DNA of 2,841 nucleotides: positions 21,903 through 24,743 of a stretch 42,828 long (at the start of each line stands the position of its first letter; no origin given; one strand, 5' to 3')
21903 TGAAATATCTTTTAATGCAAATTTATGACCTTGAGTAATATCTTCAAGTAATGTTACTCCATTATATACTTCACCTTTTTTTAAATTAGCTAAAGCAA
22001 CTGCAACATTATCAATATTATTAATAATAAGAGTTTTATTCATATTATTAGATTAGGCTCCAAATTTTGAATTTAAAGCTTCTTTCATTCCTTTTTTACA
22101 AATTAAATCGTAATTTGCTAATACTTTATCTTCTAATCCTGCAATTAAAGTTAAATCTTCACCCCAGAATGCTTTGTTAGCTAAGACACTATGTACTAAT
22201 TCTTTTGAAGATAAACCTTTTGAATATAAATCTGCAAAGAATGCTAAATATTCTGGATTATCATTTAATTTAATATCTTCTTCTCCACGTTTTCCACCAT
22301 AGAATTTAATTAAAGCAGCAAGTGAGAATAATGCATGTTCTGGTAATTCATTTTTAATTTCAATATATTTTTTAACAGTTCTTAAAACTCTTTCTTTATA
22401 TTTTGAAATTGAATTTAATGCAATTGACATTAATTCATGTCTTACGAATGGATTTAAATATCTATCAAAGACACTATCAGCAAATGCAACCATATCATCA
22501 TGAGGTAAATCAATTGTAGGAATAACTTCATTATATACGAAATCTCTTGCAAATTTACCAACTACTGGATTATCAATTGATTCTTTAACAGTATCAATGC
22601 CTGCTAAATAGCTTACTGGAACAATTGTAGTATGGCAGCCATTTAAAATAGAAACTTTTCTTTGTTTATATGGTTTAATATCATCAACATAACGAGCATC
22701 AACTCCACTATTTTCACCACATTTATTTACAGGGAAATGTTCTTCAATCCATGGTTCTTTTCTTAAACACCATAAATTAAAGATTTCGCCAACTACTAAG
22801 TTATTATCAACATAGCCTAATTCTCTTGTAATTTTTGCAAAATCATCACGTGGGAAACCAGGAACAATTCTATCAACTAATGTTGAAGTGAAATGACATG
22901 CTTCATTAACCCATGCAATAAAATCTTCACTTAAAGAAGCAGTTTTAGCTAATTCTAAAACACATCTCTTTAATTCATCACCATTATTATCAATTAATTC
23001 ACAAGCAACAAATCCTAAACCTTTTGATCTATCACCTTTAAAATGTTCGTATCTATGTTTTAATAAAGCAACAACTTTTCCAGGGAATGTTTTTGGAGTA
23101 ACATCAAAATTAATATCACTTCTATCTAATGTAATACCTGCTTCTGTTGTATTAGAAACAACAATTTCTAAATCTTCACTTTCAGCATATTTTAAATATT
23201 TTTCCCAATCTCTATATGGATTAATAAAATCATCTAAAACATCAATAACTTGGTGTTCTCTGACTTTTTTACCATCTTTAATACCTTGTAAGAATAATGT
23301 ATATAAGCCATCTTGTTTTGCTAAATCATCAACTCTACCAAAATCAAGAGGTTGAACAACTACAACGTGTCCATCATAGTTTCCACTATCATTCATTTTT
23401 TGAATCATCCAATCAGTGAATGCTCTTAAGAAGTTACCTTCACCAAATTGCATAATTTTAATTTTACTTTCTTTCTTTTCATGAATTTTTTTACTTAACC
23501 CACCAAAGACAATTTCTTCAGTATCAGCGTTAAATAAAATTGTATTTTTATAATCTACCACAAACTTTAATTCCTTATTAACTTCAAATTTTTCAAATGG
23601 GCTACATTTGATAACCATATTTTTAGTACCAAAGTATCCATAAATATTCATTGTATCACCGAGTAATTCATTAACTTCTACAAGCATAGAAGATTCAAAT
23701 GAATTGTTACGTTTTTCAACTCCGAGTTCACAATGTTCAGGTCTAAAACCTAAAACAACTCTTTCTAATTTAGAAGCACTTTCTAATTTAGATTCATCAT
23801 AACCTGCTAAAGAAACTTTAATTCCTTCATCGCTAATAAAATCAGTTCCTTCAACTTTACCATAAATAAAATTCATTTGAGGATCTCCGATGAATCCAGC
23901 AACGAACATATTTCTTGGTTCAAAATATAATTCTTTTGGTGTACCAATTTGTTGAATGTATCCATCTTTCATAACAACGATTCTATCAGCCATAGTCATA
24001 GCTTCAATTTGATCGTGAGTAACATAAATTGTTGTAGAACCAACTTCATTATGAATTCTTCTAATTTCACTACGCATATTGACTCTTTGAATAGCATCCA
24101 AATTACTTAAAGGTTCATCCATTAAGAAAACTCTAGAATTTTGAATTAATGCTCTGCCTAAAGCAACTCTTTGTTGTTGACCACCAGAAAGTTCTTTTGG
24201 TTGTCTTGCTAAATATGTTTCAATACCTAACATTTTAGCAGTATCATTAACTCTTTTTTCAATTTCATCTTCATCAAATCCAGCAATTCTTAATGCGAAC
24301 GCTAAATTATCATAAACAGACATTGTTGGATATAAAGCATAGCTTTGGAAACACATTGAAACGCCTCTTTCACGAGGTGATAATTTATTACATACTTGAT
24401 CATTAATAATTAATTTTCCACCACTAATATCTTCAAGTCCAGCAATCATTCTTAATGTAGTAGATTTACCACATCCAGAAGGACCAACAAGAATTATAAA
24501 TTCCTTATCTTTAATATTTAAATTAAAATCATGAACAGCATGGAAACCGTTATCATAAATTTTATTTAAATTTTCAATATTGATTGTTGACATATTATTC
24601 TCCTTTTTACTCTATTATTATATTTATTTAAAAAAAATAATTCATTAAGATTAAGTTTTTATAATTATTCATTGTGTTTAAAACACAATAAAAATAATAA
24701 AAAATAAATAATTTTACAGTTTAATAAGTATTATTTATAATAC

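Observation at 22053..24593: In-frame fusion of a complete sugar-importer ABC ATPase to the catabolic dehydrogenase UxaB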

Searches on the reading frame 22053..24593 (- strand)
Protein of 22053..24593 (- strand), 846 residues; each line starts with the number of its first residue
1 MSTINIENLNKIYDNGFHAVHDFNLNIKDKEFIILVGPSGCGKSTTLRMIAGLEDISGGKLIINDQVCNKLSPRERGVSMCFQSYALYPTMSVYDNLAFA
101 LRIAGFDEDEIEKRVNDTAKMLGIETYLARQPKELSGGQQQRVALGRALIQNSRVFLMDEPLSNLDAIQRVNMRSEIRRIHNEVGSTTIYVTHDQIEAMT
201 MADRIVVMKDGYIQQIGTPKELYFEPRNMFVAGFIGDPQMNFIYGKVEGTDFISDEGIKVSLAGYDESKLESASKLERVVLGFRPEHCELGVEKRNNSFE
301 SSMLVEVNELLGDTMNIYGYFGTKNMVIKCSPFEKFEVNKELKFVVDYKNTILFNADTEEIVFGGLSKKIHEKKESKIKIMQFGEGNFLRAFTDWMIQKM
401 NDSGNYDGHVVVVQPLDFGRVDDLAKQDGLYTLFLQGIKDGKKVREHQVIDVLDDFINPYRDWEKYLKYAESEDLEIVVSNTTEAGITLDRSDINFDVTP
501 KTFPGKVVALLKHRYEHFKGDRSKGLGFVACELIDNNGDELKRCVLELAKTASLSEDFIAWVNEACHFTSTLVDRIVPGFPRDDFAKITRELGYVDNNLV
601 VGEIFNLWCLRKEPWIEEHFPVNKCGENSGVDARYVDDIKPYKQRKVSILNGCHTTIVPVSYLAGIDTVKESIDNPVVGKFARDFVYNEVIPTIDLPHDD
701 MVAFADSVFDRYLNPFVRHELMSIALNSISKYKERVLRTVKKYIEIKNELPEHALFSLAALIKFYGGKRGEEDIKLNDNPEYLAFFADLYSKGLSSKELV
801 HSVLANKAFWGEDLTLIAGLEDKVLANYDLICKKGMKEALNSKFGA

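Call 3: search_protein_families(library=pfam, proteins=[window:22053-24593:-])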
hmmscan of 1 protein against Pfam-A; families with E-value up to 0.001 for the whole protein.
window:22053-24593:- (846 aa): 7 families
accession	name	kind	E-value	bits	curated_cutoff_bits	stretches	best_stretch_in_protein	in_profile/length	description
PF08125.19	Mannitol_dh_C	-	3.5e-34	118.4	30.7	1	638-830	1-188/190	Mannitol dehydrogenase C-terminal domain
PF00005.33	ABC_tran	-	5.3e-30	105.2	25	1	21-162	2-136/137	ABC transporter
PF01232.29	Mannitol_dh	-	2.3e-27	96.7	27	1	379-613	2-188/199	Mannitol dehydrogenase Rossmann domain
PF17912.7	OB_MalK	-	1.9e-09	38.7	27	1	236-287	1-52/53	MalK OB fold domain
PF13401.12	AAA_22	-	0.00037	21.3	27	1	29-129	4-65/130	AAA domain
PF03215.21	Rad17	-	0.00056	20.3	23.8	0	25-54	40-69/186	Rad17 P-loop domain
PF02463.25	SMC_N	-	0.00069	19.5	40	0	11-209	4-215/220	RecF/RecN/SMC N terminal domain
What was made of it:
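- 23889..24593 (-): ABC nucleotide-binding domain, aa 1-235. Walker A at 37, Q-loop at 82, LSGGQ at 135, Walker B at 156, D-loop at 163, H-loop at 191. Pfam ABC_tran (call 3).
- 23505..23888 (-): MalK-type C-terminal regulatory (OB/TOBE-like) domain, aa 236-363, ending ............ Pfam OB_MalK 236-287 (call 3).
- On MalK/MsmX/UgpC-type (CUT1) ABC importer ATPase: Pfam ABC_tran scores 105 bits against a cut-off of 25 (call 3). OB_MalK scores 38.7 bits against a cut-off of 27 (call 3).
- On Tagaturonate reductase UxaB: Mannitol_dh scores 96.7 bits and Mannitol_dh_C 118.4 bits (call 3).
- Checked: Pfam finds ABC_tran 21-162, OB_MalK 236-287, Mannitol_dh 379-613 and Mannitol_dh_C 638-830, all above the gathering cut-offs (call 3).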

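Call 6: find_homologous_proteins(query=window:22053-24593:-, max_evalue=1e-10)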
Query window:22053-24593:- (846 aa): 8000 proteins with E <= 1e-10 among 8000 candidates; the best 120 are listed.
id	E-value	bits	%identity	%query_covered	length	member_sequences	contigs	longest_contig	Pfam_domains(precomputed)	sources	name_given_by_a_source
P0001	0.0e+0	1935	100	100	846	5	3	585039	PF00005.34,PF08125.19,PF01232.30,PF17912.8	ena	-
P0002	0.0e+0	1672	86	100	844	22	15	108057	PF00005.34,PF08125.19,PF01232.30,PF17912.8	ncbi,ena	-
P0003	0.0e+0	1637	85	99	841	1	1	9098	PF00005.34,PF08125.19,PF01232.30,PF17912.8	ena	-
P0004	0.0e+0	1596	83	99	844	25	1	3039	PF00005.34,PF08125.19,PF01232.30,PF17912.8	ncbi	-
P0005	0.0e+0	1490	78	99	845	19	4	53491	PF00005.34,PF08125.19,PF01232.30,PF17912.8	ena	-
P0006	5.7e-215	734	69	56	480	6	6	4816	PF08125.19,PF01232.30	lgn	-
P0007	1.3e-214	733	68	56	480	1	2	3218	PF08125.19,PF01232.30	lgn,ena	-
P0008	1.4e-214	733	68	57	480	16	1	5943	PF08125.19,PF01232.30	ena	-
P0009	2.6e-214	732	67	57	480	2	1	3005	PF08125.19,PF01232.30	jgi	jgi:tagaturonate reductase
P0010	3.7e-214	731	67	56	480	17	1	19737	PF08125.19,PF01232.30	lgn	-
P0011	8.2e-213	727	68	56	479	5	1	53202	PF08125.19,PF01232.30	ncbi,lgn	-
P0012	3.7e-211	722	67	56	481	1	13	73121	PF08125.19,PF01232.30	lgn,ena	-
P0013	3.8e-211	722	66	56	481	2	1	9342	PF08125.19,PF01232.30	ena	-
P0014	4.1e-211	721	67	56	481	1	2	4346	PF08125.19,PF01232.30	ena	-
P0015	6.7e-211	721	67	56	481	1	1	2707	PF08125.19,PF01232.30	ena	-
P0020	9.4e-210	717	67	56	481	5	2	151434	PF08125.19,PF01232.30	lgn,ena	-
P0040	2.1e-205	703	64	55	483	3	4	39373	PF08125.19,PF01232.30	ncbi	-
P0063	6.0e-161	555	57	54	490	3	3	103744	PF08125.19,PF01232.30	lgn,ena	-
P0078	3.1e-145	503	49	39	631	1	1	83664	PF08402.17,PF03459.24,PF00005.34,PF24076.2,PF02463.26,PF03215.22,PF13304.13,PF17912.8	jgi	jgi:multiple sugar transport system ATP-binding protein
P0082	1.3e-138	482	-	-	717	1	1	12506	PF13604.13,PF13401.13,PF03193.23,PF03215.22,PF13304.13,PF13191.13,PF08402.17,PF00005.34,PF02463.26,PF25199.2,PF17912.8,PF20720.4,PF24389.2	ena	-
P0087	2.6e-125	438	56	44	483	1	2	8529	PF00005.34,PF17912.8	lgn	-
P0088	2.5e-123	431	56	44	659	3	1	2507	PF08402.17,PF13306.13,PF00005.34,PF17912.8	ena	-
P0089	4.1e-122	427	54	43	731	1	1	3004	PF07470.20,PF00005.34,PF17912.8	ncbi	-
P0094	5.6e-118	413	54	43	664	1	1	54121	PF08402.17,PF00005.34,PF17912.8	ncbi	-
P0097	2.3e-116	408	53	43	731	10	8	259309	PF07470.20,PF00005.34,PF17912.8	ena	-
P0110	6.5e-110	387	-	-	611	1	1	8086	PF00005.34,PF03215.22,PF17912.8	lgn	-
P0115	3.2e-108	381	63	30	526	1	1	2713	PF08402.17,PF00005.34,PF18998.7,PF17912.8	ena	-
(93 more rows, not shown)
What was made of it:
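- Five 90%-identity clusters at 78-100% identity, 841-846 aa (call 6).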

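Call 7: find_encoding_contigs(protein=window:22053-24593:-, flank=6000, max_places=10)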
Protein window:22053-24593:- (846 aa): 1 contig read that carries it; 1 place shown.
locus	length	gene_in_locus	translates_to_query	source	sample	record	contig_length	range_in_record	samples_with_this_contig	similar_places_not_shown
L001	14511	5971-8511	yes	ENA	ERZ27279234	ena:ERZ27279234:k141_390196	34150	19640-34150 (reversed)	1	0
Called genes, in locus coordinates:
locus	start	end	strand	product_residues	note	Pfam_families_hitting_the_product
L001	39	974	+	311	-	PF00892:EamA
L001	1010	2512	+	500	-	PF00082:Peptidase_S8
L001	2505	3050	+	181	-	-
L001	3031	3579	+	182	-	-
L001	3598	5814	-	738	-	PF01554:MatE, PF20434:BD-FAE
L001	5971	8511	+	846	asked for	PF00005:ABC_tran, PF17912:OB_MalK, PF01232:Mannitol_dh, PF08125:Mannitol_dh_C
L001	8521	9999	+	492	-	PF08666:SAF, PF04295:GD_AH_second, PF20629:GD_AH_C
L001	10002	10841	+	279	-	PF01261:AP_endonuc_2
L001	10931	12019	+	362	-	PF00579:tRNA-synt_1b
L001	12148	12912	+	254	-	-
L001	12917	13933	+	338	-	PF00528:BPD_transp_1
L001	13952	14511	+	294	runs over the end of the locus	PF00528:BPD_transp_1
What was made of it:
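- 22053..24593 (-): Whole msmX::uxaB fusion ORF (846 codons plus TAA stop at 22053..22055). Identical protein on an independent ENA contig (call 7).
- The exact protein occurs on an independent ENA contig (call 7).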

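Call 10: list_cluster_members(proteins=[P0002, P0004, P0005, P0001, P0097, P0089])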
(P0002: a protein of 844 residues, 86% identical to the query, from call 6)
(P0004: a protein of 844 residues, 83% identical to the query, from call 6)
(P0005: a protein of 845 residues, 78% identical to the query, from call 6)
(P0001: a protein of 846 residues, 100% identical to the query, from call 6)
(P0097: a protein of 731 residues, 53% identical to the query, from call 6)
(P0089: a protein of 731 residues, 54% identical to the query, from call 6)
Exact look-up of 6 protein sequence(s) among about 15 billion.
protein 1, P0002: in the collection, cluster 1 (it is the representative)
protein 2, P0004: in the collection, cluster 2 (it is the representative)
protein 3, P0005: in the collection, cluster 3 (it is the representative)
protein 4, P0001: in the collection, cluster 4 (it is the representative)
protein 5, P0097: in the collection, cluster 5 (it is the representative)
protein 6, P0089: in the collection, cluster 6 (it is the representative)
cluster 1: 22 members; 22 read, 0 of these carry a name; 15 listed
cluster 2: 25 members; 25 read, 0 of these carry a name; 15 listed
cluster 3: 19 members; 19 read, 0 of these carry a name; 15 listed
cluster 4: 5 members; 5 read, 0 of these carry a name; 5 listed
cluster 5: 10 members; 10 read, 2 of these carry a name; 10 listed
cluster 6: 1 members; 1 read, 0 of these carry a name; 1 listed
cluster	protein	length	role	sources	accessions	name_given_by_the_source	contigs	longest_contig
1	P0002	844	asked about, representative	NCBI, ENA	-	-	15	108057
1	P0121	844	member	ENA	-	-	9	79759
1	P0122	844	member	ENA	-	-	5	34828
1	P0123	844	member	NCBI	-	-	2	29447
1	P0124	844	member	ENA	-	-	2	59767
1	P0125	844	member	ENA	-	-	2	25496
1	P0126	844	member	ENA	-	-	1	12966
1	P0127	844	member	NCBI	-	-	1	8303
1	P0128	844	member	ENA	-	-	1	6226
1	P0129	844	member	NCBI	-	-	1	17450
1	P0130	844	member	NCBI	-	-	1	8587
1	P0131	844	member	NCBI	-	-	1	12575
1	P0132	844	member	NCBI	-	-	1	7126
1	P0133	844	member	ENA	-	-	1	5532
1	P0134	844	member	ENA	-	-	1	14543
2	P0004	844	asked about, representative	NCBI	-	-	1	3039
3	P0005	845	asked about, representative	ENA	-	-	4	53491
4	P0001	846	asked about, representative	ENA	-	-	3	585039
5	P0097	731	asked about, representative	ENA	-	-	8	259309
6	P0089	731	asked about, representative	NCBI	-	-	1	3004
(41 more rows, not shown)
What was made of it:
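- More than 70 distinct variants on over 100 contigs from NCBI, ENA, JGI and Logan (call 10).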

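Call 11: find_related_loci(query=A1, collection=genome_contigs, flank=10000)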
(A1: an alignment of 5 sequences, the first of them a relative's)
Query A1 (846 aa) in genome_contigs; peptide patterns used: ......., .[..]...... (x = any residue, [..] = any of these).
145 stretches matched a pattern; 95 encode a relative of the query (tblastn E <= 1e-3); the best 80 are kept; 80 distinct loci.
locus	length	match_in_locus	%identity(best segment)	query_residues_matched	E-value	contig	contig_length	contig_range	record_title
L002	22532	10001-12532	94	1-845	0e+0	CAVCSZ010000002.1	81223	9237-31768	bacterium isolate H07602-L1_cleanbin_000020 genome assembly, contig: Spades_H07602-L1_contig_127, whole genome shotgun s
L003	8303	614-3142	87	1-845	0e+0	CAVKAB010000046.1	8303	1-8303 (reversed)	Bacteroidaceae bacterium isolate H07658-L1_cleanbin_000012 genome assembly, contig: Spades_H07658-L1_contig_2077, whole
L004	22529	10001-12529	86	1-845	0e+0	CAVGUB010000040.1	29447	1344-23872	Phocaeicola dorei isolate H07667-L1_cleanbin_000063 genome assembly, contig: Spades_H07667-L1_contig_1291, whole genome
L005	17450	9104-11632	86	1-845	0e+0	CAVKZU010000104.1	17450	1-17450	Lachnospiraceae bacterium isolate G02637-L1_cleanbin_000020 genome assembly, contig: Spades_G02637-L1_contig_1327, whole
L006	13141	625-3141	83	1-840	0e+0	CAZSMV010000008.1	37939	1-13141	MAG TPA_asm: uncultured Staphylococcaceae bacterium isolate binchicken_co323_13 genome assembly, contig: NODE_811_length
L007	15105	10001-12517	83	1-840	0e+0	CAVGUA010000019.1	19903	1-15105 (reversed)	Parabacteroides goldsteinii isolate H07607-L1_cleanbin_000016 genome assembly, contig: Spades_H07607-L1_contig_940, whol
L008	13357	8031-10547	83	1-840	0e+0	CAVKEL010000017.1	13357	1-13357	Acutalibacteraceae bacterium isolate G02637-L1_cleanbin_000026 genome assembly, contig: Spades_G02637-L1_contig_1933, wh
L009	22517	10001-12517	83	1-840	0e+0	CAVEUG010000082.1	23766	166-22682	Slackia isoflavoniconvertens isolate H07667-L1_cleanbin_000064 genome assembly, contig: Spades_H07667-L1_contig_1816, wh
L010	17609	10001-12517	83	1-840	0e+0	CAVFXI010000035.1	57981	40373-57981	Gemmiger formicilis isolate H07606-L1_cleanbin_000041 genome assembly, contig: Spades_H07606-L1_contig_329, whole genome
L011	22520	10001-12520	78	1-840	0e+0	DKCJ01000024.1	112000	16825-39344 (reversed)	MAG TPA_asm: Bacillales bacterium UBA6877 UBA6877_contig_33, whole genome shotgun sequence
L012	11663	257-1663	55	366-831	3e-158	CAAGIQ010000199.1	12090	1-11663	MAG TPA_asm: Bacilli bacterium, isolate HGM10890, WGS project CAAGIQ010000000 data, contig: SRS476289_51_k119_317156, wh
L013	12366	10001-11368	55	366-816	4e-156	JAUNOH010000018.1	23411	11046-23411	MAG: Bacillota bacterium isolate S34M_St_12 NODE_1056_length_23411_cov_34.678198, whole genome shotgun sequence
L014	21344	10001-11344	54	379-824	8e-150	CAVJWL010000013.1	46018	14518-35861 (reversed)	uncultured Prevotellaceae bacterium isolate H07654-L1_cleanbin_000026 genome assembly, contig: Spades_H07654-L1_contig_5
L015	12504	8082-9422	54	380-824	5e-149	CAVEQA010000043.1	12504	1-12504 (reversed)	Paludibacteraceae bacterium isolate H07675-L1_cleanbin_000053 genome assembly, contig: Spades_H07675-L1_contig_4158, who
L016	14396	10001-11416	52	366-835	7e-146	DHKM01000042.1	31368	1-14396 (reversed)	MAG TPA_asm: Bacillales bacterium UBA4694 UBA4694_contig_4843, whole genome shotgun sequence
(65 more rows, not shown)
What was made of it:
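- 22053..24593 (-): Orthologues of 841-846 aa in calls 6, 10, 11.
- Ten GTDB species-representative assemblies (call 11). The same fusion is present in over 100 contigs from independent projects and assemblers (calls 6, 7, 10, 11).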

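Call 15: find_encoding_contigs(protein=P0040, flank=8000, max_places=4)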
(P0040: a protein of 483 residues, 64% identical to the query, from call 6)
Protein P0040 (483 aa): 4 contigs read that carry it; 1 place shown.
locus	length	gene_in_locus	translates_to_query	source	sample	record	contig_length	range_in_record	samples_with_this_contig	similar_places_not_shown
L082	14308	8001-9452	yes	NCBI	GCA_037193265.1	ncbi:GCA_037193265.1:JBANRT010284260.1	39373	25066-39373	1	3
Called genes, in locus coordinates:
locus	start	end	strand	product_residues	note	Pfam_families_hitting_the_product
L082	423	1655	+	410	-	PF00579:tRNA-synt_1b, PF22421:SYY_C-terminal, PF01479:S4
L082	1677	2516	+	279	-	PF27840:ScmC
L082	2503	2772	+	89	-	PF05402:PqqD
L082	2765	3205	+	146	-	PF00717:Peptidase_S24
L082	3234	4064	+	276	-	PF04962:KduI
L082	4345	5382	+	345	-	PF00534:Glycos_transf_1, PF13692:Glyco_trans_1_4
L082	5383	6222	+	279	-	PF01522:Polysacc_deac_1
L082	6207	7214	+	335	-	PF00294:PfkB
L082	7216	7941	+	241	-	PF00657:Lipase_GDSL, PF13472:Lipase_GDSL_2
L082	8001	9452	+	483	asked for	PF01232:Mannitol_dh, PF08125:Mannitol_dh_C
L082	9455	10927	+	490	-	PF08666:SAF, PF04295:GD_AH_second, PF20629:GD_AH_C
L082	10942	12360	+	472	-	PF02614:UxaC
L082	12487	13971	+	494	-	PF08903:DUF1846, PF20921:DUF1846_C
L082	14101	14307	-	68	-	?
